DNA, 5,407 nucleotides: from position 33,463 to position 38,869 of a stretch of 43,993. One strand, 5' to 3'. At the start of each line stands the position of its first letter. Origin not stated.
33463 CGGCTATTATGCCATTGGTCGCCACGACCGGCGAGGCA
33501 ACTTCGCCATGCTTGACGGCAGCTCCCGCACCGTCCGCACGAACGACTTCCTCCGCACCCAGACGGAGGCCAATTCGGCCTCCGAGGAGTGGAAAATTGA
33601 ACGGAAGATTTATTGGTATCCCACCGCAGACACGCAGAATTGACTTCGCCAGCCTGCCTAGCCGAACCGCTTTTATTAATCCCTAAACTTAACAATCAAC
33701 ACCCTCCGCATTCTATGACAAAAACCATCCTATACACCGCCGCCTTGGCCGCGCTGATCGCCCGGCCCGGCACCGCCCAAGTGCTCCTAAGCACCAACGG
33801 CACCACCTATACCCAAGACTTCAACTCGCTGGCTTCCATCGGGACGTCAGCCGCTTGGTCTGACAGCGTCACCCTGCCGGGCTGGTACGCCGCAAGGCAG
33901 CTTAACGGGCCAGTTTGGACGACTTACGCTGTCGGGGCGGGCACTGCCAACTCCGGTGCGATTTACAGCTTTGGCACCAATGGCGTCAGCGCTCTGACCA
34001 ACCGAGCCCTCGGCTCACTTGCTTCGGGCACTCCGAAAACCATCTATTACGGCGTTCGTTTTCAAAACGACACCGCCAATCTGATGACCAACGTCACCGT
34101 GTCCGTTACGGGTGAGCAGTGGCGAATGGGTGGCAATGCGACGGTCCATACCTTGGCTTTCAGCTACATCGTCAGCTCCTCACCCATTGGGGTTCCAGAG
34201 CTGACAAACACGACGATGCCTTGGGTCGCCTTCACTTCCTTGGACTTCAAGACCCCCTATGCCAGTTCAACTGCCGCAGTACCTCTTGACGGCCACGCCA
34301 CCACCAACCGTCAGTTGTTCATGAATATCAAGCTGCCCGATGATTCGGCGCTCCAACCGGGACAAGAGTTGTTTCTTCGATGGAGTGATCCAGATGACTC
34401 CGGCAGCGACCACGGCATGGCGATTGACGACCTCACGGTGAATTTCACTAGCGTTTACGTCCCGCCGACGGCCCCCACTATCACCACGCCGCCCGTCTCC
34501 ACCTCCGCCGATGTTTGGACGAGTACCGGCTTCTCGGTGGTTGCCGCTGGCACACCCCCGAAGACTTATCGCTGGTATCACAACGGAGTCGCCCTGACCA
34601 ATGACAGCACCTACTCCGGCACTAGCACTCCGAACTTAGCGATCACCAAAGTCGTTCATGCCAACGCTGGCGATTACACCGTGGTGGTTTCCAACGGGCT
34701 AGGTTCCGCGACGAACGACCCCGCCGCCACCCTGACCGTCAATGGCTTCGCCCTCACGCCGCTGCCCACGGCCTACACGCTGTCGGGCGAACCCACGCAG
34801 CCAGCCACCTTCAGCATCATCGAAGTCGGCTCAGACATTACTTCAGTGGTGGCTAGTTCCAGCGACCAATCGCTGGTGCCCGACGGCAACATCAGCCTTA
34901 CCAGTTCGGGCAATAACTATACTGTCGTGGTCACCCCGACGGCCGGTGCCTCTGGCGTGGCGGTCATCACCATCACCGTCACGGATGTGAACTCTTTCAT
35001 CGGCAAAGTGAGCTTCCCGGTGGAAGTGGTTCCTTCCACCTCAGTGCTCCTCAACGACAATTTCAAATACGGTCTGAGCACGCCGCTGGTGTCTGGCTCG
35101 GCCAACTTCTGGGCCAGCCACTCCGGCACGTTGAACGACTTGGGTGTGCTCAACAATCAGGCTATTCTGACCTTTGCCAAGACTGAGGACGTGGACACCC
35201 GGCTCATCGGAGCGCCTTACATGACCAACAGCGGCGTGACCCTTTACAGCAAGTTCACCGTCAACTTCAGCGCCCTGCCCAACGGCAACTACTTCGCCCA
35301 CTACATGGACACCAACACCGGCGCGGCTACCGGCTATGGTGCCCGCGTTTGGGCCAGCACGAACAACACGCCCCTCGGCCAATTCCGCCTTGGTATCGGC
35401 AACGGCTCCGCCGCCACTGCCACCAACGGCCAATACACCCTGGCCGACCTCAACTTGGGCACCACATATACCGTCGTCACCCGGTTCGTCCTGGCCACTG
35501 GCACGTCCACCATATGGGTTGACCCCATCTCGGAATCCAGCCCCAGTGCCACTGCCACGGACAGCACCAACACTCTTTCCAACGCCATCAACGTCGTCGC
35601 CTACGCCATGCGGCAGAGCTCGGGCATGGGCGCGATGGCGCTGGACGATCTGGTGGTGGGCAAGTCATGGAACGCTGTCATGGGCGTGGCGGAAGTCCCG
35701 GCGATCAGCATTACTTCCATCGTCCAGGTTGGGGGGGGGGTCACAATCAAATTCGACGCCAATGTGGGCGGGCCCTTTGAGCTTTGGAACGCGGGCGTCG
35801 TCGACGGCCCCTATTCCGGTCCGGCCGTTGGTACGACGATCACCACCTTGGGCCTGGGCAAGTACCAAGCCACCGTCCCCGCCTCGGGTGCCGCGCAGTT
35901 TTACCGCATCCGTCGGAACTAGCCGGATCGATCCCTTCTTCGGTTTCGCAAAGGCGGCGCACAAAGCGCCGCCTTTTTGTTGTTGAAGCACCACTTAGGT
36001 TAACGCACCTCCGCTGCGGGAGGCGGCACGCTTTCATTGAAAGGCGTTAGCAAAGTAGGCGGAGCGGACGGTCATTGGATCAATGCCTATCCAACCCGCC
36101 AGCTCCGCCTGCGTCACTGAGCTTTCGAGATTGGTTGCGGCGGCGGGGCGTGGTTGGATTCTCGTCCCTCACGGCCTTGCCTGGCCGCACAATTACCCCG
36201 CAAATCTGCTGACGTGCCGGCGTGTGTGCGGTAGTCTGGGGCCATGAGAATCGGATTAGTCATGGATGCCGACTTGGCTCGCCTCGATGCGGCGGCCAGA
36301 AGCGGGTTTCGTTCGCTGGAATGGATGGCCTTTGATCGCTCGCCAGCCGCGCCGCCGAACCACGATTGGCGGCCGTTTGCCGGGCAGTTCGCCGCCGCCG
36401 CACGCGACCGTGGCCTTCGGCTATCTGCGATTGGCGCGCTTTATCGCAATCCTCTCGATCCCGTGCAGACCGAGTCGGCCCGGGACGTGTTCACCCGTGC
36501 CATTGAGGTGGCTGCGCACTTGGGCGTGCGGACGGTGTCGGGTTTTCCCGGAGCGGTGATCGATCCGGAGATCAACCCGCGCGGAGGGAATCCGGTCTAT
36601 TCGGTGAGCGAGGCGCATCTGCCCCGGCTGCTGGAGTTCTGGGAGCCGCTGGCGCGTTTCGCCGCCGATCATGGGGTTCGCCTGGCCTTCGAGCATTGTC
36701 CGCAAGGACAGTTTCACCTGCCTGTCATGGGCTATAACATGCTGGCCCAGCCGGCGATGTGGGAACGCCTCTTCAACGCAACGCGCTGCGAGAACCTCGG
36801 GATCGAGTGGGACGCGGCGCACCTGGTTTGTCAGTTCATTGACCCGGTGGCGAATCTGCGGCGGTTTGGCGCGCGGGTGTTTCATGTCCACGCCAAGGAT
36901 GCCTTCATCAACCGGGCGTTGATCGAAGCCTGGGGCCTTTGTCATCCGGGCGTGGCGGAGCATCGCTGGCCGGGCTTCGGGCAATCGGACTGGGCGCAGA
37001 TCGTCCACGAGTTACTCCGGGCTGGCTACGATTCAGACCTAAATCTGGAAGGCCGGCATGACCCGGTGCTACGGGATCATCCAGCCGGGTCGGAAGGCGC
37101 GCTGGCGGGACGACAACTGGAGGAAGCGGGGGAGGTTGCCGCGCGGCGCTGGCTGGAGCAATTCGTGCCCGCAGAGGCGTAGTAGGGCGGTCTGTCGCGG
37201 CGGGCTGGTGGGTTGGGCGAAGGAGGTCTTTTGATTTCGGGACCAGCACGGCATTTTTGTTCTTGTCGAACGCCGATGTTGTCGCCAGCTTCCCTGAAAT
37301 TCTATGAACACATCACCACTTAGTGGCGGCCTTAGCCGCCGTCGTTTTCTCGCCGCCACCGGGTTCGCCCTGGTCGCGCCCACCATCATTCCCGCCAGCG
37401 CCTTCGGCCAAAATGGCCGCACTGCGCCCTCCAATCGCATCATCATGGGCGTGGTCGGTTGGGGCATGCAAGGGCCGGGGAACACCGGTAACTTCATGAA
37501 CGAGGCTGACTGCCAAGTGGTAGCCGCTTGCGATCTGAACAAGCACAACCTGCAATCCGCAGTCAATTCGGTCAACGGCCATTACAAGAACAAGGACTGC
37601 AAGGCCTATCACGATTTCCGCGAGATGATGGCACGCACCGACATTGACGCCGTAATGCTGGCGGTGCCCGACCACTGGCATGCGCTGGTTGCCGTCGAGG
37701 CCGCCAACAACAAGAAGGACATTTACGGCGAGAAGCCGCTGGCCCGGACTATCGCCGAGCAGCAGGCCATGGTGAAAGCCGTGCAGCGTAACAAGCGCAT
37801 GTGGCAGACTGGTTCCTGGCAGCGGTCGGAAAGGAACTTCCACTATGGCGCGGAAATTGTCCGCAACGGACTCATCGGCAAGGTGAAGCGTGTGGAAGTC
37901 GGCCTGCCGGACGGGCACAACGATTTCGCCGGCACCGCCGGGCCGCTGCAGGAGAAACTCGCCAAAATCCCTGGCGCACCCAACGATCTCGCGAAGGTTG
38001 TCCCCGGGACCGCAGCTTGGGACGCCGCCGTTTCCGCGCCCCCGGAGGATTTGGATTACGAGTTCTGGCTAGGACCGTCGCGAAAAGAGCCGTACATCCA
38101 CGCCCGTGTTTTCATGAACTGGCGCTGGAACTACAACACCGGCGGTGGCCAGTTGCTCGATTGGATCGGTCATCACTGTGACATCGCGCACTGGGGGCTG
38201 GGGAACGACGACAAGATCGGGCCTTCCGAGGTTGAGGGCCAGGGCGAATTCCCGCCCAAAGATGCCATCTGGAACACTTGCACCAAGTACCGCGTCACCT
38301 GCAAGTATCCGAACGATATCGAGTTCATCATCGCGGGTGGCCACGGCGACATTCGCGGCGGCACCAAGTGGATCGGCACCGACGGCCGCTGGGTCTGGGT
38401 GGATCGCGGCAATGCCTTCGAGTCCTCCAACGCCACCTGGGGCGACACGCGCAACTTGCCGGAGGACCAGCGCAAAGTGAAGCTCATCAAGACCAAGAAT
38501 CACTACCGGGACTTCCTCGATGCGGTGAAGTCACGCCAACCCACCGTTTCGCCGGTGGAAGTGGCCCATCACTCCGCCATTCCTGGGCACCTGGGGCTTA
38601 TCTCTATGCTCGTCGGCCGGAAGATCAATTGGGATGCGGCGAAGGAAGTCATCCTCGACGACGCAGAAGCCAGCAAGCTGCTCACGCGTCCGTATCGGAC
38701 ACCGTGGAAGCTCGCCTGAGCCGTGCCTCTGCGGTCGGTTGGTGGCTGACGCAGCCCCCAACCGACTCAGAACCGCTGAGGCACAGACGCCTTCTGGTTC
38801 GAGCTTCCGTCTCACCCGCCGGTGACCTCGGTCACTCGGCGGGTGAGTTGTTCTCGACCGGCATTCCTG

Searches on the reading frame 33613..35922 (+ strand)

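Call 97: search_protein_families(library=pfam, proteins=[window:33613-35922:+], max_evalue=0.00001)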
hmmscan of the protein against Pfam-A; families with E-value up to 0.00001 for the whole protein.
window:33613-35922:+ (769 aa): 2 families
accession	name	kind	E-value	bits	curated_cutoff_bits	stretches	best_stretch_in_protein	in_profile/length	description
PF13927.12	Ig_3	-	4.7e-10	40.3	30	1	288-361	2-78/78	Immunoglobulin domain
PF07679.22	I-set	-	1.3e-09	38.4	23.7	1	288-369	1-85/90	Immunoglobulin I-set domain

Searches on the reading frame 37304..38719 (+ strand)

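Call 97: search_protein_families(library=pfam, proteins=[window:37304-38719:+], max_evalue=0.00001)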
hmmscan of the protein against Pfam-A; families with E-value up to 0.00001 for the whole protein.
window:37304-38719:+ (471 aa): 2 families
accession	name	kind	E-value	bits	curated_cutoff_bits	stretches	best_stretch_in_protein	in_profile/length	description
PF19051.5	GFO_IDH_MocA_C2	-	2.7e-23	83.2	23.3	1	245-469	47-253/254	Oxidoreductase family, C-terminal alpha/beta domain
PF01408.29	GFO_IDH_MocA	-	2.6e-16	60.8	24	1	48-170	3-119/120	Oxidoreductase family, NAD-binding Rossmann fold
